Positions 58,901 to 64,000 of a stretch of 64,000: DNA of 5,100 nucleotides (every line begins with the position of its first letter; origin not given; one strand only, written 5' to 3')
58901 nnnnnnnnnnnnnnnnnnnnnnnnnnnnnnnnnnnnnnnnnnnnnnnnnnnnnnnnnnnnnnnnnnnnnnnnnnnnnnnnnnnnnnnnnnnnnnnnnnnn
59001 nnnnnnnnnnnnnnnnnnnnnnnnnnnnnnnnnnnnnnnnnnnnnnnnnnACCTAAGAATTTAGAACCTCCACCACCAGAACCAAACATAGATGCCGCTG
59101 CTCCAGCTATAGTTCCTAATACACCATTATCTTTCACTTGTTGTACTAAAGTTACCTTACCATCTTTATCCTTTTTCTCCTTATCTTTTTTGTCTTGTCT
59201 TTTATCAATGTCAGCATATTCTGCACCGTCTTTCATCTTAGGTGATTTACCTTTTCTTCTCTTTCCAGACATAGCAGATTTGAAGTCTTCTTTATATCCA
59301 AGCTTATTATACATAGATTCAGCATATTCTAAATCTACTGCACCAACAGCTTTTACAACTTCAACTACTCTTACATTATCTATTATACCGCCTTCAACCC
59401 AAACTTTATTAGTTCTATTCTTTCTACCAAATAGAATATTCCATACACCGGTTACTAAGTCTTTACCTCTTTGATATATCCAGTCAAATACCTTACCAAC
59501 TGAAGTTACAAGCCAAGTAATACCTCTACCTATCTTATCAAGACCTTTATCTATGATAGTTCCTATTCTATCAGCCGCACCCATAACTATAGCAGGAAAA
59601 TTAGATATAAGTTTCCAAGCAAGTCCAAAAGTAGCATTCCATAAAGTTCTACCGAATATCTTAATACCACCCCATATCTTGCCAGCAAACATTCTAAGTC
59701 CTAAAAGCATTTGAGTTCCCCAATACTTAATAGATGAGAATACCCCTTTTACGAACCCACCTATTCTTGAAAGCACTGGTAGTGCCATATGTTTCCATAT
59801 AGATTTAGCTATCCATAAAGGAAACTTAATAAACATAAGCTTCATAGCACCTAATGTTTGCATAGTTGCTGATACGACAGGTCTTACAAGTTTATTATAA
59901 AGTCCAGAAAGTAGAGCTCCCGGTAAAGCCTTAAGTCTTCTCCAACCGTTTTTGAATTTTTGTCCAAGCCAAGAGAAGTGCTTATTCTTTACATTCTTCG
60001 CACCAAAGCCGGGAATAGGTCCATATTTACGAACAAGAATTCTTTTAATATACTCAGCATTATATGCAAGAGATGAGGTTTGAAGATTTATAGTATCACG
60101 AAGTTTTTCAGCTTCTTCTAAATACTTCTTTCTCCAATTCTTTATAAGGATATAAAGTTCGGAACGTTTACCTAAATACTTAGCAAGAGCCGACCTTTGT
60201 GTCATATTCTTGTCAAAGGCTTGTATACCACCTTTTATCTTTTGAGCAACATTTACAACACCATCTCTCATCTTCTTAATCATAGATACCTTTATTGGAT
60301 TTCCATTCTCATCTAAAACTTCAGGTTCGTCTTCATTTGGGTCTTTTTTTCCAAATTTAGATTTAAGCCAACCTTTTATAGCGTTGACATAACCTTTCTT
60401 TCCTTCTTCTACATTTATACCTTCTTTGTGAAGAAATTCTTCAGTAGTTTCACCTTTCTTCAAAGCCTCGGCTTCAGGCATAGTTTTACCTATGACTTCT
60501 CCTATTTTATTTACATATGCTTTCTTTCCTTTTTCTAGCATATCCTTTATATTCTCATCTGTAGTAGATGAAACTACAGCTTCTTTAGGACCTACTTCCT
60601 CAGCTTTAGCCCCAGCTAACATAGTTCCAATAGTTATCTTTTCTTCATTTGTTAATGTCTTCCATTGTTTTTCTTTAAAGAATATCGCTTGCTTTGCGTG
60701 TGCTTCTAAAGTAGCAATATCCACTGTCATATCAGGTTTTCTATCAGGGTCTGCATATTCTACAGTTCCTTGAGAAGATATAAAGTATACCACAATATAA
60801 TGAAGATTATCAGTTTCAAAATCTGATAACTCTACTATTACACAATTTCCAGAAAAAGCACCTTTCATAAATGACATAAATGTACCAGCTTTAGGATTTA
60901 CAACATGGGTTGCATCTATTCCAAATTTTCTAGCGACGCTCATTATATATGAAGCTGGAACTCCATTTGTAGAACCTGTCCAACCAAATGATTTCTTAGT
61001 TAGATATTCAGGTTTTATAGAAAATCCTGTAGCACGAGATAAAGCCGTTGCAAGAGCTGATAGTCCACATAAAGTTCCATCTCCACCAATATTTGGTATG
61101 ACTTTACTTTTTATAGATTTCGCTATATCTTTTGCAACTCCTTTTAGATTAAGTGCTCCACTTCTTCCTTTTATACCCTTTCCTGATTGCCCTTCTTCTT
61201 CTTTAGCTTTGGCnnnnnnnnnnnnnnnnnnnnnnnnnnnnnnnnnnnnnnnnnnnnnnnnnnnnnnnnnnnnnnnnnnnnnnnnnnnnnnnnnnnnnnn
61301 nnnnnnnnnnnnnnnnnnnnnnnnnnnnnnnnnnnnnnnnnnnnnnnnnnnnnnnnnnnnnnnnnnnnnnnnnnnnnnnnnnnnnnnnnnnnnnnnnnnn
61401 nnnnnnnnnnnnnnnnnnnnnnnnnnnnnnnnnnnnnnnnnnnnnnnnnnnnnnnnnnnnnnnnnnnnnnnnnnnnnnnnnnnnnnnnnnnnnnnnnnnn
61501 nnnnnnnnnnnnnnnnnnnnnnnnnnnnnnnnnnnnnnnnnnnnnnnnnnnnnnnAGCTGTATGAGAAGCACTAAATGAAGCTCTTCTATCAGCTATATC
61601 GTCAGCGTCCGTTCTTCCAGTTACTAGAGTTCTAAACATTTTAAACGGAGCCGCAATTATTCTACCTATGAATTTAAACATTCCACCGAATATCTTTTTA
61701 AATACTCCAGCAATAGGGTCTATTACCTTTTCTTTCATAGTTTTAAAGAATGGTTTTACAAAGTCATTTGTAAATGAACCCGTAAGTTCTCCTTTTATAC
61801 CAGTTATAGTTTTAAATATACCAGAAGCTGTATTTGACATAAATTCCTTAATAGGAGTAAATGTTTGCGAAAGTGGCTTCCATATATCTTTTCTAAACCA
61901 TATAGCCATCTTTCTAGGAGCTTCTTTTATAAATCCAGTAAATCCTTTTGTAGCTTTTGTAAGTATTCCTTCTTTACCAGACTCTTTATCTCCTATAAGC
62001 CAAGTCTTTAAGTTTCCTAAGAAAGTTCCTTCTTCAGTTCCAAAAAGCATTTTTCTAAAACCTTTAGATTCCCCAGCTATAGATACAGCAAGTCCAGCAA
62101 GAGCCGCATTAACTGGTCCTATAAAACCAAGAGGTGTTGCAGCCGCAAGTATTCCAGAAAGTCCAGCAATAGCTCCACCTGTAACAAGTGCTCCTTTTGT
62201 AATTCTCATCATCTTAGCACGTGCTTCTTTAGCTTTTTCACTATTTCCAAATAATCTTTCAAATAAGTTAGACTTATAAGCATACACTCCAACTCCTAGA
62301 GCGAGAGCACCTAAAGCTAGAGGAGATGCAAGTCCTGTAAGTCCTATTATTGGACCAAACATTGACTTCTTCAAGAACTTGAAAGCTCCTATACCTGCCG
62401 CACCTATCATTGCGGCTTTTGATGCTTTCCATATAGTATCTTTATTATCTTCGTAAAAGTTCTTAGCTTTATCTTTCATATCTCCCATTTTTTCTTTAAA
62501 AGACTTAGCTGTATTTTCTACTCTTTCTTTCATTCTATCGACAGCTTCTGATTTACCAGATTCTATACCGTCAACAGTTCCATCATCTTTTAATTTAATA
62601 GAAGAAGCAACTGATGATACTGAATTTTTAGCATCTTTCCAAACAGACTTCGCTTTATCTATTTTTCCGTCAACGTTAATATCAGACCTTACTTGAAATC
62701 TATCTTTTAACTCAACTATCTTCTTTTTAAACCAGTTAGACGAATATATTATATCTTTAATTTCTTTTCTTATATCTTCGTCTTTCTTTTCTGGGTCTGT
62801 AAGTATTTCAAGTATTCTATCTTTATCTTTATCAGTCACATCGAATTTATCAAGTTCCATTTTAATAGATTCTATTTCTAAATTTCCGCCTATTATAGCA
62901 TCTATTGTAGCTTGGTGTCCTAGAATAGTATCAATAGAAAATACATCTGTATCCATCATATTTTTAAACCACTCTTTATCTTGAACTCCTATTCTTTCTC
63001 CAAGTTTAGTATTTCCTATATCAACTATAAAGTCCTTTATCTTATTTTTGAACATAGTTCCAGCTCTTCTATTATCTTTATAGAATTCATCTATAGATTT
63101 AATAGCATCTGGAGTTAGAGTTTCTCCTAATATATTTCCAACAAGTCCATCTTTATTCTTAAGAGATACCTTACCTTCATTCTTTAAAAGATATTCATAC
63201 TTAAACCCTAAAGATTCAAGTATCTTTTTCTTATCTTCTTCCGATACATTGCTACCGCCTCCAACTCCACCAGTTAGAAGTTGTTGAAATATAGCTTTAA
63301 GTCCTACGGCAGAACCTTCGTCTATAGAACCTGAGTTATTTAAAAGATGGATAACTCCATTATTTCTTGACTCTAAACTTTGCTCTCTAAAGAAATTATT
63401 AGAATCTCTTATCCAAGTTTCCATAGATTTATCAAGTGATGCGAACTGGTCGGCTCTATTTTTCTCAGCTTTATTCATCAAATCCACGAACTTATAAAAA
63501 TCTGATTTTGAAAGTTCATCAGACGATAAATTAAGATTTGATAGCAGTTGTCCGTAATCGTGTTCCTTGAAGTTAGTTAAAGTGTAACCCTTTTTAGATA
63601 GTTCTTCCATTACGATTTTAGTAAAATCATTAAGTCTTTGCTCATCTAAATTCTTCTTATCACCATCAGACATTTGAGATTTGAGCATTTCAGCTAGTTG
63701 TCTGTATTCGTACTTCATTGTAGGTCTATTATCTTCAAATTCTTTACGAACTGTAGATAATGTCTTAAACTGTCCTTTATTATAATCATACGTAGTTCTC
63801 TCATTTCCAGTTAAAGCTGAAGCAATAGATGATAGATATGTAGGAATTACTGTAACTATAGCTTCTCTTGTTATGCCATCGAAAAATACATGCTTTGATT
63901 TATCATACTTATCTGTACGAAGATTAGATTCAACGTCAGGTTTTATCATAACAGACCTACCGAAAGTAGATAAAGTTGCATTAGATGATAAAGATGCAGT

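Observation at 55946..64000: Giant (at least 2667 aa) virion protein combining tape-measure-like TM segments, two C39-like peptidase domains and an SLT transglycosylase; ORF open to window edge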

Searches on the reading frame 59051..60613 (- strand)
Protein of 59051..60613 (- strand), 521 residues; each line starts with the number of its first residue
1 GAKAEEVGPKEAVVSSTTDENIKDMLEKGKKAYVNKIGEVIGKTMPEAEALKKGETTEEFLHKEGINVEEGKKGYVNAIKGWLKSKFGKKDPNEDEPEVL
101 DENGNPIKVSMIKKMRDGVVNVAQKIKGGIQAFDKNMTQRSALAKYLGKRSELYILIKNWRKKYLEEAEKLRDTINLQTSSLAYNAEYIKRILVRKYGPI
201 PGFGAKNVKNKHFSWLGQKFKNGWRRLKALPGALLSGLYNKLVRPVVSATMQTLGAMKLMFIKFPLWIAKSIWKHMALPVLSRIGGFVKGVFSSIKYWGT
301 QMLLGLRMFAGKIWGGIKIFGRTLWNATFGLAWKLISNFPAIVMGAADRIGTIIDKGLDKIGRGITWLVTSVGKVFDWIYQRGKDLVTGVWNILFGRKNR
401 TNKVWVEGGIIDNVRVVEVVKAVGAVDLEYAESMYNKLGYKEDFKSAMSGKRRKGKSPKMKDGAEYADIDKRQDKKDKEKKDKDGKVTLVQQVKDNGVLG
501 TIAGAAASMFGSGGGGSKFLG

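Call 15: search_protein_families(library=pfam, proteins=[window:59051-60613:-], max_evalue=1)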
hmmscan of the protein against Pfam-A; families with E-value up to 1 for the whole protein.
window:59051-60613:- (521 aa): 3 families
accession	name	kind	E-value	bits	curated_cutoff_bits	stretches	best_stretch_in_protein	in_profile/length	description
PF07746.16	LigA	-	0.0011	19.5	25.3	1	18-62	39-84/87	Aromatic-ring-opening dioxygenase LigAB, LigA subunit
PF08661.17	Rep_fac-A_3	-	0.012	16.4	23.5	1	2-68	25-88/105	Replication factor A protein 3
PF20942.3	DUF4785_2nd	-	0.13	12.7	30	1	152-213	2-62/105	Domain of unknown function (DUF4785) central domain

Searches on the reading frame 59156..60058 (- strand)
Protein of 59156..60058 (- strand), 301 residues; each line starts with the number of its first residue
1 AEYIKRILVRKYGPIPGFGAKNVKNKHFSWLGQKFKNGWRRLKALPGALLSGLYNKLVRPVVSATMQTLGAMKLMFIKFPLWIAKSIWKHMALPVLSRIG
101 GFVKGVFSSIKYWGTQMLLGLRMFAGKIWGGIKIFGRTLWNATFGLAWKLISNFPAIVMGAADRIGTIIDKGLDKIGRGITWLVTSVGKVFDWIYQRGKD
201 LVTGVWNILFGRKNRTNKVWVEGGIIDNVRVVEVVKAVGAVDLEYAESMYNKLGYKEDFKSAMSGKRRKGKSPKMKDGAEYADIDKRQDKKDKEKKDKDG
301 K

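Call 96: search_protein_families(library=phrogs, proteins=[window:59156-60058:-], max_evalue=1)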
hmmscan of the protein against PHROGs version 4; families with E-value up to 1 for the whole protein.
seq(301 aa): 8 families
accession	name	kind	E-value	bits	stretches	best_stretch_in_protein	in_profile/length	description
phrog_991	-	tail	0.00027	19.6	1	24-229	601-796/1966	tail length tape measure protein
phrog_971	-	lysis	0.0016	18.1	1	25-209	560-745/1338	endolysin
phrog_58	-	tail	0.0049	16.2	1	67-207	795-931/1544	tail length tape measure protein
phrog_1272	-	tail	0.011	14.4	1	90-207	803-935/1606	tail length tape measure protein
phrog_5493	-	tail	0.049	12.9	1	57-222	719-883/1102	tail length tape measure protein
phrog_305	-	tail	0.11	12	1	57-191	527-632/1001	tail length tape measure protein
phrog_6090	-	tail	0.25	9.8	1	35-205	918-1059/1853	tail length tape measure protein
phrog_17903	-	unknown function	0.29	12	0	22-45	22-45/72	-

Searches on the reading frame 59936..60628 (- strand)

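Call 96: search_protein_families(library=phrogs, proteins=[window:59936-60628:-], max_evalue=1)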
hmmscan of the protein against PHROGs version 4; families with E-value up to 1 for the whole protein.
seq(231 aa): 5 families
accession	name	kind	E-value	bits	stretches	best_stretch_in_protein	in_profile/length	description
phrog_4938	-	unknown function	0.043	15.1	0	69-88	27-45/50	-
phrog_18613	-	unknown function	0.073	14.4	0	72-84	20-32/59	-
phrog_4730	-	unknown function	0.082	13.7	1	7-84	82-159/204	-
phrog_304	-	transcription regulation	0.11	13.1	1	110-187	136-208/224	anti-termination protein Q-like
phrog_19495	-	unknown function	0.2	11.2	1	150-193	238-281/629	-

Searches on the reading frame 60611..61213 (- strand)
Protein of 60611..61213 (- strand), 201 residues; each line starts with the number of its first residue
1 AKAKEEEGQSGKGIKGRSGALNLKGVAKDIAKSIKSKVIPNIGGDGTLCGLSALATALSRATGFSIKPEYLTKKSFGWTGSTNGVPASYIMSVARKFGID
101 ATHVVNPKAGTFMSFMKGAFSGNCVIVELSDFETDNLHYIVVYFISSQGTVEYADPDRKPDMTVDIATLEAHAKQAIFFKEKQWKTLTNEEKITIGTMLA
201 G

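Call 15: search_protein_families(library=pfam, proteins=[window:60611-61213:-], max_evalue=1)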
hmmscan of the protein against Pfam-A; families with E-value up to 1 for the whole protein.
window:60611-61213:- (201 aa): 2 families
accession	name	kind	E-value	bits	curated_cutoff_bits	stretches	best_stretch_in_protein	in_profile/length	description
PF03412.21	Peptidase_C39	-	2.5e-05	24.5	22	1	49-172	13-120/133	Peptidase C39 family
PF16180.10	RelB_leu_zip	-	0.017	15.5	27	1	49-86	21-56/84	RelB leucine zipper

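Call 53: search_solved_structures(query=A1, max_evalue=1, show_alignments=2)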
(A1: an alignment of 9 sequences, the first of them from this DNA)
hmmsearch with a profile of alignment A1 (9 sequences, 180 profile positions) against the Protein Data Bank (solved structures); distinct sequences matched with E-value up to 1: 0.

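Call 67: predict_structure(alignment_id=A1)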
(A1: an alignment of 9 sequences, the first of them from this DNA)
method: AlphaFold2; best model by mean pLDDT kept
length: 191 residues; sequences in the alignment: 9
mean_pLDDT: 76.6   pTM: 0.76
mean pLDDT of the five models: 76.6, 76.0, 75.9, 74.9, 68.9
residues with pLDDT >= 90: 71; 70-90: 65; 50-70: 24; < 50: 31
segments of 3 or more residues with pLDDT < 50: 1-30
pLDDT, mean of each block of 10 residues (from residue 1): 32 42 43 69 91 82 83 87 88 93 78 88 87 92 87 95 94 64 66 47
secondary structure, 60 per line:
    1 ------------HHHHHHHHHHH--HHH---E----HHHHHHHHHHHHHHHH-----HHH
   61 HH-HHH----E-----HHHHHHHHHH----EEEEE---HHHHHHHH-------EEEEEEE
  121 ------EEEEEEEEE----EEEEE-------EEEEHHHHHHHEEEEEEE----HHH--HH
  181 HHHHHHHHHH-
elements in order: H13-23 H37-52 H58-62 H77-86 E91-95 H99-106 E114-120 E127-135 E140-144 E152-155 H156-162 E163-169 H179-190

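Call 70: fold_search(model_id=the predicted structure, library=pdb)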
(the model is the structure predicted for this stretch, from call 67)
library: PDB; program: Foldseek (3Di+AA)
matches with E <= 10: 890; with E <= 0.001: 23
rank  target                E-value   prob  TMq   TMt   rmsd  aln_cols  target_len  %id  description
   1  5xe8_A                3.9e-06  1.00  0.53  0.72   5.1       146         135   22  Crystal Structure of the Peptidase Domain of Streptococcus mutans ComA (released 2017-06-28)
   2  8vp5_B                7.0e-06  1.00  0.56  0.17   5.8       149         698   15  Cryo-EM structure of the ABC transporter PCAT1 bound with ADP and Substrate (released 2024-10-30)
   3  5xe9_A                9.4e-06  1.00  0.54  0.72   5.0       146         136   18  Crystal Structure of the Complex of the Peptidase Domain of Streptococcus mutans ComA with a Small Molecule Inhibitor. (released 2017-06-28)
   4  8vp6_A                1.0e-05  1.00  0.55  0.18   5.8       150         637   15  Cryo-EM structure of the ABC transporter PCAT1 bound with Mg_class_2 (released 2024-10-30)
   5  9azl_A                1.0e-05  1.00  0.52  0.16   6.1       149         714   17  Cryo-EM structure of the ABC transporter PCAT1 bound with MgADP class1 (released 2024-10-30)
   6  8ssk_C                1.3e-05  1.00  0.53  0.35   5.9       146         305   16  Citrobacter rodentium contact dependent growth inhibition (CDI) entry and toxin (CdiA-CT) domains (released 2024-05-15)
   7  6v9z_A                1.6e-05  1.00  0.57  0.17   5.7       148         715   14  Cryo-EM structure of PCAT1 bound to its CtA peptide substrate (released 2020-01-22)
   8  8vp6_B                1.9e-05  1.00  0.52  0.17   6.0       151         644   18  Cryo-EM structure of the ABC transporter PCAT1 bound with Mg_class_2 (released 2024-10-30)
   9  7t55_A                2.0e-05  1.00  0.50  0.15   6.2       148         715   16  Cryo-EM structure of PCAT1 in the inward-facing wide conformation under ATP turnover condition (released 2022-02-02)
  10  8ssk_A                2.9e-05  1.00  0.52  0.35   6.0       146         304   16  Citrobacter rodentium contact dependent growth inhibition (CDI) entry and toxin (CdiA-CT) domains (released 2024-05-15)
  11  8vp5_A                3.0e-05  1.00  0.56  0.17   5.9       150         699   15  Cryo-EM structure of the ABC transporter PCAT1 bound with ADP and Substrate (released 2024-10-30)
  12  8ssm_A                3.2e-05  1.00  0.52  0.67   6.1       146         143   16  Citrobacter rodentium contact dependent growth inhibition (CDI) toxin (CdiA-CT) and immunity (CdiI) complex (released 2024-05-15)
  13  8ssk_D                3.4e-05  1.00  0.52  0.34   6.0       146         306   16  Citrobacter rodentium contact dependent growth inhibition (CDI) entry and toxin (CdiA-CT) domains (released 2024-05-15)
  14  8ssk_B                5.1e-05  1.00  0.53  0.35   5.9       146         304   16  Citrobacter rodentium contact dependent growth inhibition (CDI) entry and toxin (CdiA-CT) domains (released 2024-05-15)
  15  3k8u                  6.9e-05  1.00  0.53  0.70   3.3       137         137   19  Crystal Structure of the Peptidase Domain of Streptococcus ComA, a Bi-functional ABC Transporter Involved in Quorum Sens (released 2010-02-23)
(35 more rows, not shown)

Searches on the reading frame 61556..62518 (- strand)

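Call 15: search_protein_families(library=pfam, proteins=[window:61601-62503:-], max_evalue=1)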
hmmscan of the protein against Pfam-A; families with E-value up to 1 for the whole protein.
window:61601-62503:- (301 aa): 1 family
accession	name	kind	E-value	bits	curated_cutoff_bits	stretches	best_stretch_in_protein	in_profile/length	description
PF03408.20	Foamy_virus_ENV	-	0.56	8.3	27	1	205-236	918-949/982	Foamy virus envelope protein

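Call 96: search_protein_families(library=phrogs, proteins=[window:61556-62518:-], max_evalue=1)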
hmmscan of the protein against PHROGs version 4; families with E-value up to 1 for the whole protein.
seq(321 aa): 4 families
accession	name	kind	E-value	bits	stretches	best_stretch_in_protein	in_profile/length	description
phrog_11489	-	unknown function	6.6e-05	22.1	1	114-305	726-899/1717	-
phrog_4070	-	tail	0.0012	18.1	1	207-284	302-372/989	tail length tape measure protein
phrog_3336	-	tail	0.14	11.6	1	83-146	877-935/1051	tail length tape measure protein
phrog_991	-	tail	0.53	8.7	1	62-290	654-825/1966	tail length tape measure protein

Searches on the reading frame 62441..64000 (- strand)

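Call 15: search_protein_families(library=pfam, proteins=[window:62441-64000:-], max_evalue=1)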
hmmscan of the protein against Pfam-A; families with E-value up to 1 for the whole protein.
window:62441-64000:- (520 aa): 1 family
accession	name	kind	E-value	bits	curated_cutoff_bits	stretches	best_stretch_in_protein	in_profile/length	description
PF07464.16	ApoLp-III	-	0.067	13.8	36.3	1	442-513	48-122/146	Apolipophorin-III precursor (apoLp-III)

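Call 96: search_protein_families(library=phrogs, proteins=[window:62456-63748:-], max_evalue=1)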
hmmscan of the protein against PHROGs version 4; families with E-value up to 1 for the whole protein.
seq(431 aa): 7 families
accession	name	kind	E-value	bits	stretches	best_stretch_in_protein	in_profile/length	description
phrog_2629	-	unknown function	0.0066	17.3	1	67-99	14-47/59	-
phrog_567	-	unknown function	0.011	17.2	0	52-78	3-29/57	-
phrog_30234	-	unknown function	0.023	16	1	303-343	28-67/74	-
phrog_27273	-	unknown function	0.11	13.9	0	88-147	22-82/101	-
phrog_38788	-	unknown function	0.16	13.2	0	147-192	34-77/82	-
phrog_167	-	tail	0.53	8.8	0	147-430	687-957/1555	tail length tape measure protein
phrog_36155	-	unknown function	0.88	10.5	0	314-339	19-46/48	-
